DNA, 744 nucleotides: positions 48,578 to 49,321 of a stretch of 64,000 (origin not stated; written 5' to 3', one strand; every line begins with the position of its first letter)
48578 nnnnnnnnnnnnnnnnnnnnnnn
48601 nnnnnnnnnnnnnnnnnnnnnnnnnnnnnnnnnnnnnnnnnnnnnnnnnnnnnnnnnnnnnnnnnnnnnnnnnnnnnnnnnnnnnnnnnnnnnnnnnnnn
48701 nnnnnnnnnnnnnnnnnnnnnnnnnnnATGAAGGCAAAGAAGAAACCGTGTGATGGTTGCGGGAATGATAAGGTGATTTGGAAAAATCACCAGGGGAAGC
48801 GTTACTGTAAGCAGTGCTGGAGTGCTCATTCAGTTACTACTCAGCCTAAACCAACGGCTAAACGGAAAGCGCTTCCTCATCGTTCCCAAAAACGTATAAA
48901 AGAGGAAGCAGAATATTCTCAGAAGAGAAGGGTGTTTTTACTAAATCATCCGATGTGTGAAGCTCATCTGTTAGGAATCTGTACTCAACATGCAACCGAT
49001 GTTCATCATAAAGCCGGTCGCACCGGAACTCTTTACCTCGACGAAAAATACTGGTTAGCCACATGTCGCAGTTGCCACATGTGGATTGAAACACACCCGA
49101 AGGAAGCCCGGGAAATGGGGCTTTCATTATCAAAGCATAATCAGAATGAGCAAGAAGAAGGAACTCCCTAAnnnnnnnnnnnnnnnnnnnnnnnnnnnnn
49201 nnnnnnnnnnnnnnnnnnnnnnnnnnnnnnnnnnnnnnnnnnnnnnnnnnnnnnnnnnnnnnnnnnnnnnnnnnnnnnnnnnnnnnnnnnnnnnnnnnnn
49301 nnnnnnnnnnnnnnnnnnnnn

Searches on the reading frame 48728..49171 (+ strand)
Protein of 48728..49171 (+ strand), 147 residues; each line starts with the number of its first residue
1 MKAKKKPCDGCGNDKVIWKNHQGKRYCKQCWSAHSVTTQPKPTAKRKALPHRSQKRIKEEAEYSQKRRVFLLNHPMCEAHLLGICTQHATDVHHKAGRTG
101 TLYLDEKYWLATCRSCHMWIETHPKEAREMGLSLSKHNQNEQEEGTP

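Call 87: search_protein_families(library=pfam, proteins=[window:48728-49171:+], max_evalue=0.01)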
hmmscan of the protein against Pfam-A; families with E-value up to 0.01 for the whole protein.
window:48728-49171:+ (147 aa): 1 family
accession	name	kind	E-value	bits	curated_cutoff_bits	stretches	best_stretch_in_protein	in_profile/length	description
PF08792.16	A2L_zn_ribbon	-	0.0024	17.9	22.9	1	6-30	4-27/33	A2L zinc ribbon domain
